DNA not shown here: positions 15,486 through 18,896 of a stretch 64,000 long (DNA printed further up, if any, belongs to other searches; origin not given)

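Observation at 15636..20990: Tandem operon of two giant family members, one with a disabled prepilin motif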

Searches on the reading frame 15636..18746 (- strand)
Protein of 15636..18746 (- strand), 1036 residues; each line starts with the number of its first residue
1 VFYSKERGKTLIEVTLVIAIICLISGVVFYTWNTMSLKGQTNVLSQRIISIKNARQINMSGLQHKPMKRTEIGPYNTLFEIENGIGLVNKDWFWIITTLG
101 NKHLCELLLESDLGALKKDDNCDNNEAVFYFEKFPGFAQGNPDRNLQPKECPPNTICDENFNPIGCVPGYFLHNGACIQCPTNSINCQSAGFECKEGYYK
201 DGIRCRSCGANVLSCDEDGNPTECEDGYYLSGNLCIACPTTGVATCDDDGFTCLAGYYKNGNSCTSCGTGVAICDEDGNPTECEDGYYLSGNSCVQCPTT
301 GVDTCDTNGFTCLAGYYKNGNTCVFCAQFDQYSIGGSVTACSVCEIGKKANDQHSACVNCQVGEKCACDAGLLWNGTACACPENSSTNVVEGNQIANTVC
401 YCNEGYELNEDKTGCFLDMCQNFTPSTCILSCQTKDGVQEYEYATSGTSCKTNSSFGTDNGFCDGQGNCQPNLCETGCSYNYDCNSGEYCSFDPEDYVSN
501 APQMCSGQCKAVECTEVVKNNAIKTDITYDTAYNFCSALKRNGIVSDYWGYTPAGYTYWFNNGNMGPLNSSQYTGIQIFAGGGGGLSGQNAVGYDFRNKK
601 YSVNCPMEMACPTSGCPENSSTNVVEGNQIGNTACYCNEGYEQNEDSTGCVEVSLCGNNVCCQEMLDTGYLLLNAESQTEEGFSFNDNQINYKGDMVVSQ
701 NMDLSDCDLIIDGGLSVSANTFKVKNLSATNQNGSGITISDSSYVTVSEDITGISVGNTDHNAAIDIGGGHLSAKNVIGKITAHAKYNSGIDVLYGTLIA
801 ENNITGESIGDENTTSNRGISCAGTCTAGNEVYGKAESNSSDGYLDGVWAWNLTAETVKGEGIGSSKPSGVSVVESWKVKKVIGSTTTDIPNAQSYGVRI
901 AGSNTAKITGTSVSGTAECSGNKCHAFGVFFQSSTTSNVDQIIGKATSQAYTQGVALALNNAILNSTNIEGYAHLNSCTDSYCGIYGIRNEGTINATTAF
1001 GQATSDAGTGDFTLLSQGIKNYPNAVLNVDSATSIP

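Call 6: search_protein_families(library=pfam, proteins=[window:15636-18746:-], max_evalue=0.1)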
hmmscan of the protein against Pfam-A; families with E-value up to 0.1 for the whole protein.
window:15636-18746:- (1036 aa): 1 family
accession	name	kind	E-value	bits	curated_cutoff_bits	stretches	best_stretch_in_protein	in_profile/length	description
PF07963.17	N_methyl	-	0.034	14.2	21.2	1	4-29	2-27/27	Prokaryotic N-terminal methylation motif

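Call 7: search_protein_families(library=ncbifam, proteins=[window:15636-18746:-], max_evalue=0.1)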
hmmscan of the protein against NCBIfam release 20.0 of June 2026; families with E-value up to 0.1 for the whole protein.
window:15636-18746:- (1036 aa): 3 families
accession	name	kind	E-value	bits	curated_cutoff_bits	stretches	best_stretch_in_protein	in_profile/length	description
NF007862.0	PRK10574.1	equivalog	0.0098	16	138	1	5-70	3-66/145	prepilin peptidase-dependent pilin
TIGR01708.2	typeII_sec_gspH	equivalog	0.042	13.8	80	1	6-34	1-29/169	type II secretion system minor pseudopilin GspH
TIGR02532.1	IV_pilin_GFxxxE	domain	0.043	13.7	16.3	1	10-28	5-23/24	prepilin-type N-terminal cleavage/methylation domain-containing protein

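Call 10: find_homologous_proteins(query=window:15636-18746:-)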
Query window:15636-18746:- (1036 aa): 40 proteins with E <= 0.001 among 7375 candidates.
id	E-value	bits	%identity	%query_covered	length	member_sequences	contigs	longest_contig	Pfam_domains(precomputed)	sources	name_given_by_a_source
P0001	0.0e+0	2406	100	100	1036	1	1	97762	-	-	-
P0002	2.2e-182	627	61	40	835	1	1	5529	-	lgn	-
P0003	5.0e-127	443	43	40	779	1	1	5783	-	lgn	-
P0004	6.6e-120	420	50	40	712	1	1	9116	-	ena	-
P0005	7.8e-113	396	53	31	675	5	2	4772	-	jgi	-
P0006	3.3e-107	378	43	40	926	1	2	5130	-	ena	-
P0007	8.7e-86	307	42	31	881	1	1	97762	-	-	-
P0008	8.2e-79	284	62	21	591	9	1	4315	-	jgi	jgi:hypothetical protein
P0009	1.7e-71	260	39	37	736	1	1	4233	-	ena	-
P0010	1.0e-52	197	31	44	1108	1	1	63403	-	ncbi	-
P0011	1.3e-29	121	32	17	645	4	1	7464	-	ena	-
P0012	4.1e-28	116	30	18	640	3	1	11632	-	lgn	-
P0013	5.5e-21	92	31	17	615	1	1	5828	PF09402.17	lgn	-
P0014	1.3e-20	91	34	16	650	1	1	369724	-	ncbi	-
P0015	1.7e-19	87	35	23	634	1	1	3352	-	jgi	jgi:hypothetical protein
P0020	1.9e-15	74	45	12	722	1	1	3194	-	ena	-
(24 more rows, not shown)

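Call 11: find_encoding_contigs(protein=P0001, flank=3000, max_places=3)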
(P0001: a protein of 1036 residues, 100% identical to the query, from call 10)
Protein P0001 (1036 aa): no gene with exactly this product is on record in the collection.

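Call 12: find_encoding_contigs(protein=P0010, flank=8000, max_places=3)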
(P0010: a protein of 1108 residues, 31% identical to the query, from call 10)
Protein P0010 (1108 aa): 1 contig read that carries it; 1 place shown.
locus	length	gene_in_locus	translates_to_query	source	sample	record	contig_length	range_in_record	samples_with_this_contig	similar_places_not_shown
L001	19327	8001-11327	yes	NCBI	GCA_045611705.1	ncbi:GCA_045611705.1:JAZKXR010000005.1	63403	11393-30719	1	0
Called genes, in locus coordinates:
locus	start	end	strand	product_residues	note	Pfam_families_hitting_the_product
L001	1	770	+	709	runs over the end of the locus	PF00580:UvrD-helicase, PF13245:AAA_19, PF13604:AAA_30 (faint), PF01443:Viral_helicase1 (faint), PF13361:UvrD_C, PF13538:UvrD_C_2 (weak)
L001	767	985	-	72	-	-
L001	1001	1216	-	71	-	-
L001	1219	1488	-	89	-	-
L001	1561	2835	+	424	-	PF12704:MacB_PCD, PF02687:FtsX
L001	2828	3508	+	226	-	PF00005:ABC_tran, PF13304:AAA_21 (faint)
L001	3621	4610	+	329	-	PF13379:NMT1_2 (weak), PF09084:NMT1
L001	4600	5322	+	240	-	PF00005:ABC_tran, PF03215:Rad17 (faint), PF13304:AAA_21 (faint)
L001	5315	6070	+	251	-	PF00528:BPD_transp_1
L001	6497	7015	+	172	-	PF02559:CarD_TRCF_RID, PF21095:CarD_C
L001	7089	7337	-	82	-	PF10073:GapR_DNA-bd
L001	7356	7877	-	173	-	PF06242:TrcR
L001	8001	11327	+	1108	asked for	-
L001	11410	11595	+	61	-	PF00584:SecE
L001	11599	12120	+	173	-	PF02357:NusG, PF00467:KOW (weak)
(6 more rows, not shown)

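Call 32: find_encoding_contigs(protein=P0002, flank=5000, max_places=3)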
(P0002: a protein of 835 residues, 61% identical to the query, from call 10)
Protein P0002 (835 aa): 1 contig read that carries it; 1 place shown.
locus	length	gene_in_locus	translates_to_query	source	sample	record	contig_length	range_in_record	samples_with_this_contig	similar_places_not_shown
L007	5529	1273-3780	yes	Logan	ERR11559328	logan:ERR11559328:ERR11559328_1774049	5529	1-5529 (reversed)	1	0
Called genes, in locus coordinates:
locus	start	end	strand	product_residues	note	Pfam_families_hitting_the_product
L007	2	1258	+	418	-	?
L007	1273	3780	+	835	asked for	-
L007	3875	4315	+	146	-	PF13763:DUF4167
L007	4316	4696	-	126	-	PF01648:ACPS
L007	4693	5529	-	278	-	?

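Call 33: find_encoding_contigs(protein=P0008, flank=5000, max_places=3)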
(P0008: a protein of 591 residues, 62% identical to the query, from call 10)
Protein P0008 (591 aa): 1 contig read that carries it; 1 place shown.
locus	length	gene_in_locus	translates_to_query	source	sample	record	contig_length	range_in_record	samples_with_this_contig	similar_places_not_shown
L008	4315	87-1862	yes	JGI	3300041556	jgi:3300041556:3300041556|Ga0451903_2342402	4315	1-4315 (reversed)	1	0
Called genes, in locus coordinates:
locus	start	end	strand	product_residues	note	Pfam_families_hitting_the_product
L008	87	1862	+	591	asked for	-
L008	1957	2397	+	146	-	PF13763:DUF4167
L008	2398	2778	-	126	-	PF01648:ACPS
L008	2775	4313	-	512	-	?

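Call 37: search_protein_families(library=pfam, proteins=[P0020, P0002, P0005, P0006, P0010], max_evalue=0.01)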
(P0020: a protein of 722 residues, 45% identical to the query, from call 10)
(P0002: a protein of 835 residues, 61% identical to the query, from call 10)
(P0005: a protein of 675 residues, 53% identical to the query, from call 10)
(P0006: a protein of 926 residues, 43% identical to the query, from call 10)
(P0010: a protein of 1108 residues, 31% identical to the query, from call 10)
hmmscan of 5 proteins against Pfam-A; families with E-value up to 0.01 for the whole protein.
P0020 (722 aa): 1 family
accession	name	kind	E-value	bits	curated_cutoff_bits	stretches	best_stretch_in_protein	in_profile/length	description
PF03302.18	VSP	-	0.00015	21.2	31.4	1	190-266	257-338/397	Giardia variant-specific surface protein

P0002 (835 aa): 0 families

P0005 (675 aa): 1 family
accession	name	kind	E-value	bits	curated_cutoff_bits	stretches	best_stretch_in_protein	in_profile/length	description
PF03302.18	VSP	-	0.002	17.5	31.4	1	155-269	200-321/397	Giardia variant-specific surface protein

P0006 (926 aa): 0 families

P0010 (1108 aa): 1 family
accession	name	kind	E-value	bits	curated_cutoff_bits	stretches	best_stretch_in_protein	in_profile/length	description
PF07963.17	N_methyl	-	0.0051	16.8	21.2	1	4-30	1-27/27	Prokaryotic N-terminal methylation motif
